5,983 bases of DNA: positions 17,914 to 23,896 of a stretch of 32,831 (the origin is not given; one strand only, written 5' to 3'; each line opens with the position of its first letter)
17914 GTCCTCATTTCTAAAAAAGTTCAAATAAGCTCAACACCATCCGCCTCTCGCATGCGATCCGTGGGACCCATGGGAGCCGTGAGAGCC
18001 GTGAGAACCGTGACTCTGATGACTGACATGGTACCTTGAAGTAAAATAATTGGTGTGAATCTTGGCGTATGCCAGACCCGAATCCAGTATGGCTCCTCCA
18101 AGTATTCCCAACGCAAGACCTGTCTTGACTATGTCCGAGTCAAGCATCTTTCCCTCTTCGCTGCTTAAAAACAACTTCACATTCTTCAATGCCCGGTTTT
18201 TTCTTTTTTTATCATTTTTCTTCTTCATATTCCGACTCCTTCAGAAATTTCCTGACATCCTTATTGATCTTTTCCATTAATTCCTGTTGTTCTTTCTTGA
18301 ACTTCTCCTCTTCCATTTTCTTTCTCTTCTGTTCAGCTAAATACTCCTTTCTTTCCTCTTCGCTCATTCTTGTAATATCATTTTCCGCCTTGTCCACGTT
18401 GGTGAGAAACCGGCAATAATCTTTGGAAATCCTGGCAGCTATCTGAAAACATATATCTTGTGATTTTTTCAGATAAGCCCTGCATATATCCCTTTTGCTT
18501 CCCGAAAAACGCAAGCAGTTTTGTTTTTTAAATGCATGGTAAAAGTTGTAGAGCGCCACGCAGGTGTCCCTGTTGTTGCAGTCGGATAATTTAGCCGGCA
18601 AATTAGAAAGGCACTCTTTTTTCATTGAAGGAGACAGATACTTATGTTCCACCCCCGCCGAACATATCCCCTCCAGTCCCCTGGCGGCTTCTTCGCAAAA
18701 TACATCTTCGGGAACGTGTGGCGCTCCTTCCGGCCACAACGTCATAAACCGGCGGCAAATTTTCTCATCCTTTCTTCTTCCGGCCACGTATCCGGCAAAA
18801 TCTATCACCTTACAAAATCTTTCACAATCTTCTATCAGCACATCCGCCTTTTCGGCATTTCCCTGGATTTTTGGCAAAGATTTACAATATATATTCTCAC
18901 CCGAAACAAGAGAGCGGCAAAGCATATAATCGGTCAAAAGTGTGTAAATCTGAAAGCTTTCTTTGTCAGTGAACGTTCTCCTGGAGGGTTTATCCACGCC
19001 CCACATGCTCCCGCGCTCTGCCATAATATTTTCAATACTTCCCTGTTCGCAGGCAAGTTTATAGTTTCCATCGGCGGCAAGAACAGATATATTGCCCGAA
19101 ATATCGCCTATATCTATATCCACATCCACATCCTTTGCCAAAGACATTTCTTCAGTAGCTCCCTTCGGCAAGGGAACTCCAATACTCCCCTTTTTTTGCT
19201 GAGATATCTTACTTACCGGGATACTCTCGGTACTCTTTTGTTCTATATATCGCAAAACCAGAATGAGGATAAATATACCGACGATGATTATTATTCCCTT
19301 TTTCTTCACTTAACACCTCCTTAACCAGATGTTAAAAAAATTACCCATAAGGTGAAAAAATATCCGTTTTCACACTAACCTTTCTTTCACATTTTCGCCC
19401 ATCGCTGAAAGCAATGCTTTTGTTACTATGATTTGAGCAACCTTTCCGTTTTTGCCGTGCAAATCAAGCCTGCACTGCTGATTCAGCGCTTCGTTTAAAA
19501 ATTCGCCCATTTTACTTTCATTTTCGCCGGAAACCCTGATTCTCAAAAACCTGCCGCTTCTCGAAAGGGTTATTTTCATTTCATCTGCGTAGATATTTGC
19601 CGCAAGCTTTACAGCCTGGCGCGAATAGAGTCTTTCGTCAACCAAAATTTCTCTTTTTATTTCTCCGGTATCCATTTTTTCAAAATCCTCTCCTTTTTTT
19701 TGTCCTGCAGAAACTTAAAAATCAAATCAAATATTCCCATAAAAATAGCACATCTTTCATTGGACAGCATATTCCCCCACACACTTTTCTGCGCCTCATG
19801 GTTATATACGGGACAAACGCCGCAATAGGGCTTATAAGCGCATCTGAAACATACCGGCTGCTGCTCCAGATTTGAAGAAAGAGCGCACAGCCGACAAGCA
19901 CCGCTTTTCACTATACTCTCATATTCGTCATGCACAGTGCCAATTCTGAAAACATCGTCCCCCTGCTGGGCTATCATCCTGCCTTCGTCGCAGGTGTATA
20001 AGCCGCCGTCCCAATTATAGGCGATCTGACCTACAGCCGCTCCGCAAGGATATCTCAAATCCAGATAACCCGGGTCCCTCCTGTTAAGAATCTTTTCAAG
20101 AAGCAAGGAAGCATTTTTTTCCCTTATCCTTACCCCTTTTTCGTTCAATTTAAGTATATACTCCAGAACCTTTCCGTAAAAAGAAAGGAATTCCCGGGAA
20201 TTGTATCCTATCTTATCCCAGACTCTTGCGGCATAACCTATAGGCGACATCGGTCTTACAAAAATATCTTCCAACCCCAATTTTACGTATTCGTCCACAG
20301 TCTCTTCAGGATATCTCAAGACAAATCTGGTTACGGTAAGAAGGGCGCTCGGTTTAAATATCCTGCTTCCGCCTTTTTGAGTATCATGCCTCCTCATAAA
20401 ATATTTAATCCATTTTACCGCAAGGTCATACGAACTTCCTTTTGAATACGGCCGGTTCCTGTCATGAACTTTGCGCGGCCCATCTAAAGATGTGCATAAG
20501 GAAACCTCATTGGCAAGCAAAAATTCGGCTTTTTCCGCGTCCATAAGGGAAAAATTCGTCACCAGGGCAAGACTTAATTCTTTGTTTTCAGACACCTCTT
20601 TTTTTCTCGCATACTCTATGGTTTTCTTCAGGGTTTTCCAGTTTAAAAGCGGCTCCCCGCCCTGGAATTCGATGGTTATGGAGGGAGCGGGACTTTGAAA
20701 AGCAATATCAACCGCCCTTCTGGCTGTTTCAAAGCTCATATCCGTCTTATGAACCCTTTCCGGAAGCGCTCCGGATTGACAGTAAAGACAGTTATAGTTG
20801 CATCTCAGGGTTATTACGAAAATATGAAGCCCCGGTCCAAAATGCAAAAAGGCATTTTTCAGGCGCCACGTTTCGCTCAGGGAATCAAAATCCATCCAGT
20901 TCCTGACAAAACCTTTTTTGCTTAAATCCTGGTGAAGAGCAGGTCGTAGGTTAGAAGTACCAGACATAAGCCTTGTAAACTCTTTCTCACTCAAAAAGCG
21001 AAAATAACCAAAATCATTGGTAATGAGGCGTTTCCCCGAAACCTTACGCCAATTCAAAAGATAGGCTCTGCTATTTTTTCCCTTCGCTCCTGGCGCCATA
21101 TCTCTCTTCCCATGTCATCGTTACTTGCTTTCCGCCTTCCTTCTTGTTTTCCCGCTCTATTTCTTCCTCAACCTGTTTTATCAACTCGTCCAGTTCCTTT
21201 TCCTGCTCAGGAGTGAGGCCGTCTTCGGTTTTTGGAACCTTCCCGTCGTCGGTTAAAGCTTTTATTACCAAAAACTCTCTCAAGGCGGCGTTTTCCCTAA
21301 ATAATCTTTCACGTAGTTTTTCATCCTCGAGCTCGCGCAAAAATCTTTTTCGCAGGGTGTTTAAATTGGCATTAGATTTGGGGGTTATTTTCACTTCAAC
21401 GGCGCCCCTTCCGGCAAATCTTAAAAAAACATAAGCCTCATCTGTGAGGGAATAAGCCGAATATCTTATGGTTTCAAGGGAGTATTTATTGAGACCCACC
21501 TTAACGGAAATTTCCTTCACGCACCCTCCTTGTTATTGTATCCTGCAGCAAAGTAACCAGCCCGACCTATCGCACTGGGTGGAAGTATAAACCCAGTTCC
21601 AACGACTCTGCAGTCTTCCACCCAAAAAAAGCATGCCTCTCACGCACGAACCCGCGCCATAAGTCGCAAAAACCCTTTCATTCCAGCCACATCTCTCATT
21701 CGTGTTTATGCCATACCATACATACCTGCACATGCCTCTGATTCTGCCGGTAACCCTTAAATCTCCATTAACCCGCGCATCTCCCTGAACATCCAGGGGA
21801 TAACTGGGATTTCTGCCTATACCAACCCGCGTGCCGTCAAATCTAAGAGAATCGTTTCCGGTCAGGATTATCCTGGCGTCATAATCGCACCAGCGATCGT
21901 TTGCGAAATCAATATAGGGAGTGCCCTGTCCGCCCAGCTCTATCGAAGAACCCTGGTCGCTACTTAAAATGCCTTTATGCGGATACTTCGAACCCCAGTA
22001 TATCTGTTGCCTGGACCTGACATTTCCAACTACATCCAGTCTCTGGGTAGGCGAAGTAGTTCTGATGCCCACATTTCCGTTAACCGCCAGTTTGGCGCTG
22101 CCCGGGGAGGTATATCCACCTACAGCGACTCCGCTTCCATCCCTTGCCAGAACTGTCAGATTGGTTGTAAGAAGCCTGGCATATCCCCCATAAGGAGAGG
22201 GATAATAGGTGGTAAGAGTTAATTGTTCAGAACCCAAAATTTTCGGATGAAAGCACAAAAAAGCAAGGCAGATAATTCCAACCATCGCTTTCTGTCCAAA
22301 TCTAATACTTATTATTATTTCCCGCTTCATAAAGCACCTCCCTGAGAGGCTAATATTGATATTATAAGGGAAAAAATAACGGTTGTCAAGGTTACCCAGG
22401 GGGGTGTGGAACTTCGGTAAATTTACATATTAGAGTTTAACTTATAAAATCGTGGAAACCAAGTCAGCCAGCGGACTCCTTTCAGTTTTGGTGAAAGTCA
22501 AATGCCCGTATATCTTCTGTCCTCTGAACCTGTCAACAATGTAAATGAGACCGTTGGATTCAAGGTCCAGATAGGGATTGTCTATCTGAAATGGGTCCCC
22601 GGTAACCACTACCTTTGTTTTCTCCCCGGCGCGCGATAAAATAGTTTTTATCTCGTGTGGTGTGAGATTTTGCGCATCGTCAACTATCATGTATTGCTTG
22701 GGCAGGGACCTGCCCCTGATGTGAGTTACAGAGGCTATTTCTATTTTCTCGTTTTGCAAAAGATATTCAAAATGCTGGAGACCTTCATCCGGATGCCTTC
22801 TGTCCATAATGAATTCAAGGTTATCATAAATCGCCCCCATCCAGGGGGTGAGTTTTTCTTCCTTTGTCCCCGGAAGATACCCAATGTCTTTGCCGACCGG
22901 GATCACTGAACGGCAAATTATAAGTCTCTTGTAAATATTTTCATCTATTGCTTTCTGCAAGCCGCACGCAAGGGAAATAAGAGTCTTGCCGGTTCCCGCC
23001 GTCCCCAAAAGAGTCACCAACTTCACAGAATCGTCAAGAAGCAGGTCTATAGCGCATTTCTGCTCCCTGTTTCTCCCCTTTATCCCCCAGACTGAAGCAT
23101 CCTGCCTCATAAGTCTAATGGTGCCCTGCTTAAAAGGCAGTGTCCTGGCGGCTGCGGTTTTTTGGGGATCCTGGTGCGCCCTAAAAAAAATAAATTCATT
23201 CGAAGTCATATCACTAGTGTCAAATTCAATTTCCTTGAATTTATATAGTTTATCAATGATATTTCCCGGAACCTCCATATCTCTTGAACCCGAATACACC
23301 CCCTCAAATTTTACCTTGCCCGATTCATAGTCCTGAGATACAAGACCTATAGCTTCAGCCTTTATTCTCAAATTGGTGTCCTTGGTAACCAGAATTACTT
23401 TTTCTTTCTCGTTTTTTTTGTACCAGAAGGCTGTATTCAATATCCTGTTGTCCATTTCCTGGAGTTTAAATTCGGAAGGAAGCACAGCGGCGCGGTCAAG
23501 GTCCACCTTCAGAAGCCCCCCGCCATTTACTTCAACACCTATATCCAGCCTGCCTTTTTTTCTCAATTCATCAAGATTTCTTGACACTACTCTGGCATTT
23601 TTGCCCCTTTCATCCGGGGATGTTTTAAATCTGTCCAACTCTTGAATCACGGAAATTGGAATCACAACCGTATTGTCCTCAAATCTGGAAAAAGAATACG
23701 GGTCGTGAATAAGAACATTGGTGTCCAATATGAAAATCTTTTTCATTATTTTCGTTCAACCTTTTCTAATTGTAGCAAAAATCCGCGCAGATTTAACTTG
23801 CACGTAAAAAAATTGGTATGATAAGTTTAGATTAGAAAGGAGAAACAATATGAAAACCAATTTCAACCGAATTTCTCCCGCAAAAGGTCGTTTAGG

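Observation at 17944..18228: HxsA-like precursor with (HxS)x7 and a GGWC terminus; repeats are diversified at synonymous sites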

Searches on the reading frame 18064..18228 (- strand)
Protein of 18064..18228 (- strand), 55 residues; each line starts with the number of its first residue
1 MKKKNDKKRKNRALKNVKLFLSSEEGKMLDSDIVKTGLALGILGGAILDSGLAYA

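Call 81: search_protein_representatives(protein=window:18064-18228:-)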
Query: 55 residues. Proteins with E-value up to 0.001 (for the whole library): 9; up to 1e-10: 0; up to 1e-30: 0. The best 9 are listed.
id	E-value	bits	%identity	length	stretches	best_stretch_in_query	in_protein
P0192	1.2e-10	56.3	37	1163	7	20-48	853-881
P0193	6.1e-10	54.1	70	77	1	9-52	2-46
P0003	1.7e-09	52.7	62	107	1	6-52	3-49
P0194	1.8e-08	49.6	63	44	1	8-48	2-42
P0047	1.8e-08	49.6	67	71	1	10-52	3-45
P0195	1.9e-07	46.4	66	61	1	8-42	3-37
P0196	2.3e-06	43.1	63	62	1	2-47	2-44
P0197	1.5e-04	37.4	49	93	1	3-53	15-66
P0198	2.1e-04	36.9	54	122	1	5-50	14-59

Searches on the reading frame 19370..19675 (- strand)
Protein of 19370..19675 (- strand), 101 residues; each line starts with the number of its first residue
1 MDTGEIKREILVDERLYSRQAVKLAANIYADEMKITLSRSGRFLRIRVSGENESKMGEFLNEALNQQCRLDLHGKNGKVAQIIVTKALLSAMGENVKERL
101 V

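Call 5: search_protein_families(library=ncbifam, proteins=[window:19370-19675:-], max_evalue=0.01)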
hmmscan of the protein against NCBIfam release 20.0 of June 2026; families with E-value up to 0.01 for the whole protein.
window:19370-19675:- (101 aa): 2 families
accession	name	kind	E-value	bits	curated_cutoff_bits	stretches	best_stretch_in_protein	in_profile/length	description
TIGR03976.1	chp_LLNDYxLRE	equivalog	6.2e-09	36.1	50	1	12-92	1-88/90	His-Xaa-Ser system protein HxsD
NF038315.1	HxsD_rel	equivalog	2.3e-05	24.5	41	1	13-64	4-58/62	HxsD-like protein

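Call 6: search_protein_families(library=pfam, proteins=[window:19370-19675:-], max_evalue=0.01)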
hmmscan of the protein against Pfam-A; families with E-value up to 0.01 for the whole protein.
window:19370-19675:- (101 aa): 0 families

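Call 35: search_protein_families(library=pfam, proteins=[window:19370-19675:-], max_evalue=10)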
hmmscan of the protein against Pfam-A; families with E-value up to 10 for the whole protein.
window:19370-19675:- (101 aa): 0 families

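Call 36: search_protein_families(library=padloc, proteins=[window:19370-19675:-], max_evalue=0.01)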
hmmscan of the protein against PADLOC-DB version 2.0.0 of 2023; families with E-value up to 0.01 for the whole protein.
window:19370-19675:- (101 aa): 0 families

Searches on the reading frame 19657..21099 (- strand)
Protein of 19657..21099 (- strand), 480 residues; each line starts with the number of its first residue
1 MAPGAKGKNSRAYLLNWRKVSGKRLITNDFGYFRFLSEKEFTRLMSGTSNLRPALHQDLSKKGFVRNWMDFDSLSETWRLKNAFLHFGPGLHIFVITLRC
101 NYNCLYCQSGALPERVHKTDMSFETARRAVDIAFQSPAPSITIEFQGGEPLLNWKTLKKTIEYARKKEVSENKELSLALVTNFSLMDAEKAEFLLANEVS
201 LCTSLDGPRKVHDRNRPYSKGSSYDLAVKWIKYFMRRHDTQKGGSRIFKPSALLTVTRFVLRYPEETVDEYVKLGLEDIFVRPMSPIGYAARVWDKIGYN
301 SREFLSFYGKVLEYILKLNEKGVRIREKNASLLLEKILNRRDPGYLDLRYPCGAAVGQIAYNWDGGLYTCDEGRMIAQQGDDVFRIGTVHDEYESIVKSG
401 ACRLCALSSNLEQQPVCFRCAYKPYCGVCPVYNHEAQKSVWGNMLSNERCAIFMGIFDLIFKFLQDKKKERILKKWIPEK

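Call 5: search_protein_families(library=ncbifam, proteins=[window:19657-21099:-], max_evalue=0.01)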
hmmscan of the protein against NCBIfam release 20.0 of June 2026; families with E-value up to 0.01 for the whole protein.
window:19657-21099:- (480 aa): 60 families (the best 25 are shown)
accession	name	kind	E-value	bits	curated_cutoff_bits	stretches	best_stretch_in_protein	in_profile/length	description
TIGR03978.1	rSAM_paired_1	equivalog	2.7e-146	488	370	1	15-477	4-466/466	His-Xaa-Ser system radical SAM maturase HxsB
NF047865.1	rSAM_PapB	equivalog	8.5e-40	137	340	1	95-438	8-325/330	PapB family radical SAM/SPASM ranthipeptide maturase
TIGR04064.1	rSAM_nif11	equivalog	1.2e-35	123.2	518.7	1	94-235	82-225/459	nif11-like peptide radical SAM maturase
TIGR04068.1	rSAM_ocin_clost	equivalog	2.8e-34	118.8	500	1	56-234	50-232/462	Cys-rich peptide radical SAM maturase CcpM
TIGR03906.1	quino_hemo_SAM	equivalog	5.8e-28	97.7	453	1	95-248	99-255/467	quinohemoprotein amine dehydrogenase maturation protein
NF035951.1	rSAM_RumMC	equivalog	1.5e-27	96.5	720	1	94-237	116-262/510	RumMC family radical SAM sactipeptide maturase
NF040492.1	not_ScfB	exception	2e-27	96.2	855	1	96-435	101-421/450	ScfB-related radical SAM/SPASM orphan maturase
TIGR03974.1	rSAM_six_Cys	equivalog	1.1e-26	93.7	425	1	96-440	103-427/451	thioether cross-link-forming SCIFF peptide maturase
TIGR03942.1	sulfatase_rSAM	equivalog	4.5e-22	78.6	349.45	1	97-465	8-358/363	anaerobic sulfatase maturase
TIGR04115.1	rSAM_Cxxx_rpt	equivalog_domain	5.5e-21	75.4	350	1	94-438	6-334/359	radical SAM peptide maturase, CXXX-repeat target family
TIGR04280.1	geopep_mat_rSAM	hypoth_equivalog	2.6e-20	72.8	400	1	92-232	86-228/428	geopeptide radical SAM maturase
NF038170.1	lachnocin_rSAM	equivalog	1.1e-18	67.4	550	1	95-238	81-227/440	lachnocin radical SAM maturase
TIGR04148.1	GG_samocin_CFB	equivalog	3.8e-17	62.6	300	1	93-238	20-174/411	radical SAM peptide maturase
NF038107.1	rSAM_NF038107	equivalog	2.2e-16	59.7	600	1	94-241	89-240/444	Cys-every-fifth radical SAM/SPASM peptide maturase CefB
TIGR04083.1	rSAM_pep_methan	hypoth_equivalog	6.1e-16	58.3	300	1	93-464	2-343/376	TIGR04083 family peptide-modifying radical SAM enzyme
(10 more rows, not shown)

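Call 6: search_protein_families(library=pfam, proteins=[window:19657-21099:-], max_evalue=0.01)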
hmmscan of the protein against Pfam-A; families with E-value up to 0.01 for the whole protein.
window:19657-21099:- (480 aa): 2 families
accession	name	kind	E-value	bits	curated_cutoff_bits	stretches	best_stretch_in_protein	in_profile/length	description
PF04055.27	Radical_SAM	-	7.4e-13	49.4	29.5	1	95-234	2-136/166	Radical SAM superfamily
PF13353.11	Fer4_12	-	7.3e-07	30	22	1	88-200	3-112/137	4Fe-4S single cluster domain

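Call 36: search_protein_families(library=padloc, proteins=[window:19657-21099:-], max_evalue=0.01)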
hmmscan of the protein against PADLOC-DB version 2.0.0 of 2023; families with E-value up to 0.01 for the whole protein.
window:19657-21099:- (480 aa): 3 families
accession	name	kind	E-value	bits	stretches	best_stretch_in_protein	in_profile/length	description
PDLC02903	pVip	-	6.4e-11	40.2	1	95-207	5-102/257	Viperins not associated with kinases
PDLC02904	pVip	-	1e-07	29.8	1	94-192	7-94/262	Viperins associated with kinases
PDLC03393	REase_II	-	0.0045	13.3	0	287-341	547-597/624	Type II nicking endonuclease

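Call 61: search_dna_similar(query=window:19657-21099:-, collection=plasmids, mode=protein, max_rows=10)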
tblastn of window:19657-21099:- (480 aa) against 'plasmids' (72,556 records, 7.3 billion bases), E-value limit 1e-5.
Records with a match: 563; places in all: 577; records where one place covers at least 80% of the query: 398.
Best place of each record, by identity: <60% 563.
By first word of the organism name: Klebsiella 319; Bacillus 41; Rhizobium 34; Agrobacterium 26; Leisingera 14; Clostridium 13; Paracoccus 10; Sinorhizobium 8; Pseudomonas 6; Mesorhizobium 5; and 52 more.
By predicted mobility (MOB-suite, as given by PLSDB): conjugative 356; non-mobilizable 183; mobilizable 24.
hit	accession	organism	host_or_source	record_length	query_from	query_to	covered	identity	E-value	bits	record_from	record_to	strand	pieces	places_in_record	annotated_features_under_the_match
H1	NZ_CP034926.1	Roseomonas mucosa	Homo sapiens,tissue sample,Clinical, ...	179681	14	476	96%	37.4%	4e-91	310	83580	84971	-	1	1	hxsB: His-Xaa-Ser system radical SAM maturase HxsB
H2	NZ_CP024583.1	Roseomonas sp. FDAARGOS_362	Homo sapiens,peripheral Blood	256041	14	476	96%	37.4%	4e-91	310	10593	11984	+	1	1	hxsB: His-Xaa-Ser system radical SAM maturase HxsB | hypothetical protein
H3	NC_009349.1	Aeromonas salmonicida subsp. salmonicida A449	-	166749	6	477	98%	36.1%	2e-92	314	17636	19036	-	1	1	hxsB: His-Xaa-Ser system radical SAM maturase HxsB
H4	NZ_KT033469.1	Aeromonas salmonicida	-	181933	6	477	98%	36.1%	2e-92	314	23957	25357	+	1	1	hxsB: His-Xaa-Ser system radical SAM maturase HxsB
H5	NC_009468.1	Acidiphilium cryptum JF-5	-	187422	25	476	94%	37.0%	2e-83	288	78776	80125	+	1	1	hxsB: His-Xaa-Ser system radical SAM maturase HxsB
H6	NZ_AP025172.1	Cupriavidus sp. P-10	-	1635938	6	477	98%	34.7%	8e-83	286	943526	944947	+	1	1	none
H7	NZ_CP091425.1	Methylobacter sp. YRD-M1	isolate,wetland soil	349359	23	477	95%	36.0%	5e-88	301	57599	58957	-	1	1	hxsB: His-Xaa-Ser system radical SAM maturase HxsB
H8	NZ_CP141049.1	Microvirga lotononidis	-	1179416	21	477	95%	35.8%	1e-90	309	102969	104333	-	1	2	none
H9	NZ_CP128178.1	Sphingobium baderi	mixed culture,activated sludge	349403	14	476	96%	34.6%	2e-80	280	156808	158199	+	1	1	hxsB: His-Xaa-Ser system radical SAM maturase HxsB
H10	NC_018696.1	Paraburkholderia phenoliruptrix BR3459a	Mimosa flocculosa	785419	15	477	96%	34.6%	2e-83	288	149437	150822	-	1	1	hxsB: His-Xaa-Ser system radical SAM maturase HxsB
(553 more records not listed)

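Call 62: get_annotated_region(hit=H3, flank=4000)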
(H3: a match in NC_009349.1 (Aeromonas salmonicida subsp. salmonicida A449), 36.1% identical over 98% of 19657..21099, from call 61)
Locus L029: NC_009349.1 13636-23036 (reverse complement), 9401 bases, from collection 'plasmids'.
description: Aeromonas salmonicida subsp. salmonicida A449 plasmid 4, complete sequence
organism: Aeromonas salmonicida subsp. salmonicida A449 (NCBI taxid 382245)
taxonomy: Bacteria; Pseudomonadota; Gammaproteobacteria; Aeromonadales; Aeromonadaceae; Aeromonas; Aeromonas salmonicida; Aeromonas salmonicida subsp. salmonicida A449
host: -; source: -; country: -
typing (MOB-suite, as given by PLSDB): conjugative; replicon rep_cluster_71; relaxase MOBH,MOBH; mating-pair formation MPF_F
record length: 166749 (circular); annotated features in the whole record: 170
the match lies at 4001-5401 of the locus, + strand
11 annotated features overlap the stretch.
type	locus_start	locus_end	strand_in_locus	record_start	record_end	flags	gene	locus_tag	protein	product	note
CDS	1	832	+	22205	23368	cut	-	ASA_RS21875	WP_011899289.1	KorB domain-containing protein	-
CDS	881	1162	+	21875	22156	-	-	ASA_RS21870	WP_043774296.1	helix-turn-helix domain-containing protein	-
CDS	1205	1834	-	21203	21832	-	-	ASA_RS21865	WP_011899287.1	type I restriction endonuclease subunit M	-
CDS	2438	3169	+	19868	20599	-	-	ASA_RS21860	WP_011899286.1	hypothetical protein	-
CDS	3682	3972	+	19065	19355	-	hxsD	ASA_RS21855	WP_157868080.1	His-Xaa-Ser system protein HxsD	-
CDS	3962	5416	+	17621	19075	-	hxsB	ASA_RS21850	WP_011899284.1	His-Xaa-Ser system radical SAM maturase HxsB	-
CDS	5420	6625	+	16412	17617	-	hxsC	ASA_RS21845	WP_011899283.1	His-Xaa-Ser system radical SAM maturase HxsC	-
CDS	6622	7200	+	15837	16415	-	hxsA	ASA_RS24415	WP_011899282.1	His-Xaa-Ser repeat protein HxsA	-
CDS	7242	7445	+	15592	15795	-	-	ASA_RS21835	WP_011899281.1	DUF5334 family protein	-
CDS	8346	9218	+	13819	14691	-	-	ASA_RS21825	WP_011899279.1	TnsA endonuclease N-terminal domain-containing protein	-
CDS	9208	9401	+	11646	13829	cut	-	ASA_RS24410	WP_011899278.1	hypothetical protein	-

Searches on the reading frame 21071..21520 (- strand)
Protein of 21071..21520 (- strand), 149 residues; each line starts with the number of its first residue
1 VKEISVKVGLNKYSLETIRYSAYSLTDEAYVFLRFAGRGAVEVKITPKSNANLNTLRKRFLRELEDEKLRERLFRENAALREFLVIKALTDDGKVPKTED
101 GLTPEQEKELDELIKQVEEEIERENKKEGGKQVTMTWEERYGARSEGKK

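Call 5: search_protein_families(library=ncbifam, proteins=[window:21071-21520:-], max_evalue=0.01)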
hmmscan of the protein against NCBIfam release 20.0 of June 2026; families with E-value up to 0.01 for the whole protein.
window:21071-21520:- (149 aa): 1 family
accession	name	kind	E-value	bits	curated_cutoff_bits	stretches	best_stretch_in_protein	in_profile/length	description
TIGR03976.1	chp_LLNDYxLRE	equivalog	2.9e-13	50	50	1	11-90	4-85/90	His-Xaa-Ser system protein HxsD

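Call 6: search_protein_families(library=pfam, proteins=[window:21071-21520:-], max_evalue=0.01)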
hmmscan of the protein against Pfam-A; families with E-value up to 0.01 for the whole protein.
window:21071-21520:- (149 aa): 0 families

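Call 35: search_protein_families(library=pfam, proteins=[window:21071-21520:-], max_evalue=10)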
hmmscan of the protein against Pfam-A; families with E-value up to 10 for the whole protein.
window:21071-21520:- (149 aa): 1 family
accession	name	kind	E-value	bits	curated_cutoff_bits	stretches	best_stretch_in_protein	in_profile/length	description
PF08938.16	HBS1_N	-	0.62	10.9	26.4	1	97-129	12-46/78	HBS1 N-terminus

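Call 36: search_protein_families(library=padloc, proteins=[window:21071-21520:-], max_evalue=0.01)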
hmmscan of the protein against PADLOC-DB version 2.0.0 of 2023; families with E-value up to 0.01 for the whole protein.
window:21071-21520:- (149 aa): 1 family
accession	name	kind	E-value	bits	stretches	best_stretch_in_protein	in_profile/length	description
PDLC01552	typeIV_Cas7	-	0.0019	15.6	1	54-117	48-108/272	CAS-IV-A; effector_G7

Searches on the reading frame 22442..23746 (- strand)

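Call 5: search_protein_families(library=ncbifam, proteins=[window:22442-23746:-], max_evalue=0.01)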
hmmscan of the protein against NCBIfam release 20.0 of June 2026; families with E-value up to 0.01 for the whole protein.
window:22442-23746:- (434 aa): 3 families
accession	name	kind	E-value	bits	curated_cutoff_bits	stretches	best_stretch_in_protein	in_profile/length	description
NF053827.1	RNA5-3helPhoH2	equivalog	2.1e-96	323.5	680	1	3-434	2-423/427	RNA 5'-3' helicase PhoH2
NF007827.1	PRK10536.1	equivalog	1.2e-28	100.2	380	1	211-422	38-239/253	phosphate starvation-inducible protein PhoH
NF040729.1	ABC_ATP_SaoA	equivalog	0.00082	18.9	360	1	240-319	30-104/248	ABC transporter ATP-binding protein SaoA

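Call 6: search_protein_families(library=pfam, proteins=[window:22442-23746:-], max_evalue=0.01)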
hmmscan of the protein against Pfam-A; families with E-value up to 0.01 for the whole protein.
window:22442-23746:- (434 aa): 5 families
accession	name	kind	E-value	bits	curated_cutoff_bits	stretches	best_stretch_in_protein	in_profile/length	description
PF02562.22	PhoH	-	5.5e-48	163.6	27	1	222-427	2-197/205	PhoH-like protein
PF13638.12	PIN_4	-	1.5e-34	119.6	21.9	1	5-141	1-132/132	PIN domain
PF13604.12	AAA_30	-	2.8e-07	30.9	27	0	226-257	3-34/191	AAA domain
PF13245.12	AAA_19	-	7.7e-05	23.3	25.1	0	329-388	71-129/134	AAA domain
PF01443.25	Viral_helicase1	-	0.0015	18.8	21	1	347-391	54-100/228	Viral superfamily 1 RNA helicase core domain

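Call 36: search_protein_families(library=padloc, proteins=[window:22442-23746:-], max_evalue=0.01)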
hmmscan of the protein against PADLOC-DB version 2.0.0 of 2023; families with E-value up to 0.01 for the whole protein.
window:22442-23746:- (434 aa): 5 families
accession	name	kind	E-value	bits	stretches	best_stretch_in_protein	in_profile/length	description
PDLC02372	Nhi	-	5.5e-07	26.6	1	328-388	242-300/470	-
PDLC02350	AbiO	-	1e-05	22.5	0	329-388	237-297/468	AbiO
PDLC01734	typeIV_RecD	-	0.00012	18.5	0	342-389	427-474/763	RecD_0_IVD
PDLC02706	PbeA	-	0.00096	15.8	1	250-278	294-322/722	PbeA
PDLC01068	CARF_PIN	-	0.0018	15.5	1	4-133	193-299/373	CARF+PIN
